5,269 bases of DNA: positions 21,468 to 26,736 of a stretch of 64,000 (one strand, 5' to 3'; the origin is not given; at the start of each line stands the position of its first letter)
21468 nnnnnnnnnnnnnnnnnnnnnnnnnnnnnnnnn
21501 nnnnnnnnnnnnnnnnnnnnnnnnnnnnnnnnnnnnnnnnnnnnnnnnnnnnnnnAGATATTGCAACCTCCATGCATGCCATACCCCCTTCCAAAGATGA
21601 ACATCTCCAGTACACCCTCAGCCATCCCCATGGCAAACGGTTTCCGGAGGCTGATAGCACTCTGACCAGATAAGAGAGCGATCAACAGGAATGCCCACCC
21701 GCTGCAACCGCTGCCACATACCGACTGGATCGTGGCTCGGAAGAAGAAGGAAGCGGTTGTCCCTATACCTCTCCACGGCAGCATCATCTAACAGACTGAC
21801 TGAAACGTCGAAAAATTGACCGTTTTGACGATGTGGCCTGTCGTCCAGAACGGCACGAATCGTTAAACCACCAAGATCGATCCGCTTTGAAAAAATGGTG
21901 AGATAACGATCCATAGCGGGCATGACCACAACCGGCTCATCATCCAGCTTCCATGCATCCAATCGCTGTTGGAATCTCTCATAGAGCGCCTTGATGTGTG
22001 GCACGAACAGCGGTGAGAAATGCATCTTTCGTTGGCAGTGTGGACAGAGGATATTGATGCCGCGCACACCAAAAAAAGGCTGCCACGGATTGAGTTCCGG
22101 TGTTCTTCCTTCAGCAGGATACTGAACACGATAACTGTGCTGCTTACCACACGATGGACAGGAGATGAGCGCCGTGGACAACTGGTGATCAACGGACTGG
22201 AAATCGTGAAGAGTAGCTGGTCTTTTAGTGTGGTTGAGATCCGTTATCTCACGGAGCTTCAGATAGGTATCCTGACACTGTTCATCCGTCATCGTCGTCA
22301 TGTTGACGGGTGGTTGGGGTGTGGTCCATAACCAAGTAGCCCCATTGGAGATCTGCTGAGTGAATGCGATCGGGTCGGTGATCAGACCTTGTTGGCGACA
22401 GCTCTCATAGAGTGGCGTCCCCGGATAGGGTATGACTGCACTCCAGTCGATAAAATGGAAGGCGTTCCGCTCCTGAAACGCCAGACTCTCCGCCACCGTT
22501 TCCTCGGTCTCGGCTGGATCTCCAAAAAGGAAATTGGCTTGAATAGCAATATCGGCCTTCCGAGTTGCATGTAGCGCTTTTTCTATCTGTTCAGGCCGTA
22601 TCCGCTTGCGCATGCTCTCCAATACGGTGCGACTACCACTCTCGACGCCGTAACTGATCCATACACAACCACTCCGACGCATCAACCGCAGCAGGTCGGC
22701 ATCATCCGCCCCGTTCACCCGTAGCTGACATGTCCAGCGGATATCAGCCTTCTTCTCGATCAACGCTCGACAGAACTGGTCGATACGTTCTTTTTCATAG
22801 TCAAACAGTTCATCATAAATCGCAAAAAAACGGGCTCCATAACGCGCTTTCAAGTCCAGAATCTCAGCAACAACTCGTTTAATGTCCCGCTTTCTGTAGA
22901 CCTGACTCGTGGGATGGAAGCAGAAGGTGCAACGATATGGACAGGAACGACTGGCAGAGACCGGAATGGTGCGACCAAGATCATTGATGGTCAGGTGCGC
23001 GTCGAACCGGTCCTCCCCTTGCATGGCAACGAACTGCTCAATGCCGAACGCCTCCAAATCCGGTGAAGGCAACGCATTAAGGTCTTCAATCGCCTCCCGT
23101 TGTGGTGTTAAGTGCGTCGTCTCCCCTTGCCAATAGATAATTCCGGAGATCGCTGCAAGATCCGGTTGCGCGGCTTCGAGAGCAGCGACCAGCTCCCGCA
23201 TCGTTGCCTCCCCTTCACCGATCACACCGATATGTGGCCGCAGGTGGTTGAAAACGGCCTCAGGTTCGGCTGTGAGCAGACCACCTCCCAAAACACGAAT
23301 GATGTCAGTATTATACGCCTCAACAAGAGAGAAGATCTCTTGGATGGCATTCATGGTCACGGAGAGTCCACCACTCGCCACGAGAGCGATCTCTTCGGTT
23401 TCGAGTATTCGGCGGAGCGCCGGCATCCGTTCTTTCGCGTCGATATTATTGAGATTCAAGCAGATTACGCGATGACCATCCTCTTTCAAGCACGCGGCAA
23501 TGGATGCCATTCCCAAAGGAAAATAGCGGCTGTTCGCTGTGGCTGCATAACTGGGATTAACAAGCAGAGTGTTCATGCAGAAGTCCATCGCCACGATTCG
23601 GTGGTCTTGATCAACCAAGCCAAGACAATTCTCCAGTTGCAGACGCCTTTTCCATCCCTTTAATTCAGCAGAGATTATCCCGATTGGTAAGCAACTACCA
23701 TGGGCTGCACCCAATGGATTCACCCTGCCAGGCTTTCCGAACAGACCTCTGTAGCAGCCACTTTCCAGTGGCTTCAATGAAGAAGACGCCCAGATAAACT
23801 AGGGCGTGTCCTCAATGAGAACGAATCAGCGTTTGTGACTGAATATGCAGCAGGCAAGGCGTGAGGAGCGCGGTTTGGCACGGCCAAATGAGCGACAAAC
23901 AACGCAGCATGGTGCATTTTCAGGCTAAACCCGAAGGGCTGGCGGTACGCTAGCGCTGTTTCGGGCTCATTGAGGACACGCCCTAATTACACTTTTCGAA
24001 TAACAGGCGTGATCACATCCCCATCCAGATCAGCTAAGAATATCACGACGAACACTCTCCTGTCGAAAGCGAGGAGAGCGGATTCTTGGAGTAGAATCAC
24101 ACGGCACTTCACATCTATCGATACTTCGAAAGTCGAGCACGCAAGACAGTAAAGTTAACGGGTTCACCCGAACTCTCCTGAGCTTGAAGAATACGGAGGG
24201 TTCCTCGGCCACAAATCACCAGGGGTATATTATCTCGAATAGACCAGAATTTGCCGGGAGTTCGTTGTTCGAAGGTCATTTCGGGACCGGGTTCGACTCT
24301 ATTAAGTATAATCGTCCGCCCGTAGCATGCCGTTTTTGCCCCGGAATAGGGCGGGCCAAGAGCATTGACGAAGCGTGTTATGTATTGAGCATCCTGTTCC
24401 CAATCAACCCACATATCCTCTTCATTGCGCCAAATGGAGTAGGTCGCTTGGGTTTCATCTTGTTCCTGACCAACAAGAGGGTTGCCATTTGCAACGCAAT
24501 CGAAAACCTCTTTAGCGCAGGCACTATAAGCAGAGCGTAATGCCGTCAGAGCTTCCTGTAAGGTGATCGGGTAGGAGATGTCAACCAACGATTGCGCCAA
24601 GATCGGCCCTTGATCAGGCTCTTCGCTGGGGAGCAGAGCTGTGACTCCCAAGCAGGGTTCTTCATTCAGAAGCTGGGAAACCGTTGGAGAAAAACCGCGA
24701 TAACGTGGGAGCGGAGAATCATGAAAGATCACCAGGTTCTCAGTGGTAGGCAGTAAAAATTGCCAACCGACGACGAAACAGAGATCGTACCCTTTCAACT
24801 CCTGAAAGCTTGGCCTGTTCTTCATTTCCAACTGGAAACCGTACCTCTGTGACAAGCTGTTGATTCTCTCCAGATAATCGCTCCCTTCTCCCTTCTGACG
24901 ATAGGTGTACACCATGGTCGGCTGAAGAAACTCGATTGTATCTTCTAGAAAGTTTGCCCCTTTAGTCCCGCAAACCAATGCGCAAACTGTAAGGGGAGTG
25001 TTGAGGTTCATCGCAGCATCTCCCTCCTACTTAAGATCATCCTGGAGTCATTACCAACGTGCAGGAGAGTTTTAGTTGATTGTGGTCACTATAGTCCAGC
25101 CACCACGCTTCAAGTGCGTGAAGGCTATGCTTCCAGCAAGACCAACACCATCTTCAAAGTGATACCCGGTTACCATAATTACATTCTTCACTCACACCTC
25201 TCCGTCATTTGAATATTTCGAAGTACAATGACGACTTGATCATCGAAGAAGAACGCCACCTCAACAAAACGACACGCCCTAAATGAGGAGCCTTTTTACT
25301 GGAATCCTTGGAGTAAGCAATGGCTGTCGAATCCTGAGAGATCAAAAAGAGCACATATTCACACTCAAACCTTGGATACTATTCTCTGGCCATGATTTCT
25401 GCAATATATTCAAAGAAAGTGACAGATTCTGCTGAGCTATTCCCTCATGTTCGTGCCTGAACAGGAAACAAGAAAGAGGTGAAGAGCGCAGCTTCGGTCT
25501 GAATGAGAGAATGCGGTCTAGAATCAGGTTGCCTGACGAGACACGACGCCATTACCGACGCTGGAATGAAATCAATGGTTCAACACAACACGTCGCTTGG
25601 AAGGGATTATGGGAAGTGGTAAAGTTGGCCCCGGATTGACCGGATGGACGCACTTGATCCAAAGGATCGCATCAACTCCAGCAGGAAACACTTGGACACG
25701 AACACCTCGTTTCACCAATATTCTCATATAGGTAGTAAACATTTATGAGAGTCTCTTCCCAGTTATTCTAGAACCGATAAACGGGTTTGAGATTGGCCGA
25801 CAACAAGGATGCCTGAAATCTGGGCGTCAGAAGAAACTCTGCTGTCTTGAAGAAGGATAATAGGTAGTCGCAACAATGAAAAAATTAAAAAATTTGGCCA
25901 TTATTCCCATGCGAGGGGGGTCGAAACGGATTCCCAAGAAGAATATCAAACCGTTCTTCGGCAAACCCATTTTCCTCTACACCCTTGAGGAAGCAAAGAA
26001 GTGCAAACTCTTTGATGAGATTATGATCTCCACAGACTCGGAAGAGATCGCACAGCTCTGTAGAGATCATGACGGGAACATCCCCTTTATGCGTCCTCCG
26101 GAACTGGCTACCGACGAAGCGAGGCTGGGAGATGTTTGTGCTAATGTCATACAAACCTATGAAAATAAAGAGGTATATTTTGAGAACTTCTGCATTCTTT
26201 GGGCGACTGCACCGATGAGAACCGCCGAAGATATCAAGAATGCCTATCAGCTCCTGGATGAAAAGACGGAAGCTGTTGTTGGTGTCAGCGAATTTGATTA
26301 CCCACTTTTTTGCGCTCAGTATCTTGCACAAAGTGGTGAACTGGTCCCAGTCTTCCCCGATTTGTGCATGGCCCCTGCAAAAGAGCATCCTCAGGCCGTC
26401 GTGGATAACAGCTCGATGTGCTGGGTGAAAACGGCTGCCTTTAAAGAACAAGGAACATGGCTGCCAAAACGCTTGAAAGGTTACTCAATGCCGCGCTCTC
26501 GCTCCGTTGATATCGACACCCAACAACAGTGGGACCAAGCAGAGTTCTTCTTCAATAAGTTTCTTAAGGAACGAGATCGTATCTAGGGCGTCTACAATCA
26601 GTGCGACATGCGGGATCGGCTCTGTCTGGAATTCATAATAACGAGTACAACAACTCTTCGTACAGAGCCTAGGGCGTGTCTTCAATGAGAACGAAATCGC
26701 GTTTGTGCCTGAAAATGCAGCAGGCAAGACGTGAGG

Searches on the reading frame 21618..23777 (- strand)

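Call 10: search_protein_families(library=pfam, proteins=[window:21618-23777:-], max_evalue=0.00001)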
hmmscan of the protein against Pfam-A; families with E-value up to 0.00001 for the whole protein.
window:21618-23777:- (719 aa): 2 families
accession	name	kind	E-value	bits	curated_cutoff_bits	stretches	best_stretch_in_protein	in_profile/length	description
PF04055.27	Radical_SAM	-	1.7e-20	74.3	29.5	1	275-433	3-164/166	Radical SAM superfamily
PF02310.24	B12-binding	-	4.3e-14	52.8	32.1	1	78-196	5-120/121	B12 binding domain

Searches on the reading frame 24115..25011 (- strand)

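Call 10: search_protein_families(library=pfam, proteins=[window:24115-25011:-], max_evalue=0.00001)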
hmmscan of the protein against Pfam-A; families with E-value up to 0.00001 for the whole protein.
window:24115-25011:- (298 aa): 2 families
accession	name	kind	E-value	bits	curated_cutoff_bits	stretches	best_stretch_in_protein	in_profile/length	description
PF02911.23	Formyl_trans_C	-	8.1e-12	45.7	21.1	1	197-287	4-92/100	Formyl transferase, C-terminal domain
PF00551.24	Formyl_trans_N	-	9.5e-07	29.2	26.1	1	85-153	96-164/181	Formyl transferase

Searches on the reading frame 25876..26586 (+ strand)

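Call 10: search_protein_families(library=pfam, proteins=[window:25876-26586:+], max_evalue=0.00001)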
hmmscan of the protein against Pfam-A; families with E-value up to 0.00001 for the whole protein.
window:25876-26586:+ (236 aa): 1 family
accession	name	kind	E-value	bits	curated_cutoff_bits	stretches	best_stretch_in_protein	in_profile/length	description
PF02348.25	CTP_transf_3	-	1.9e-24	87.1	22.6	1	8-133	2-120/217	Cytidylyltransferase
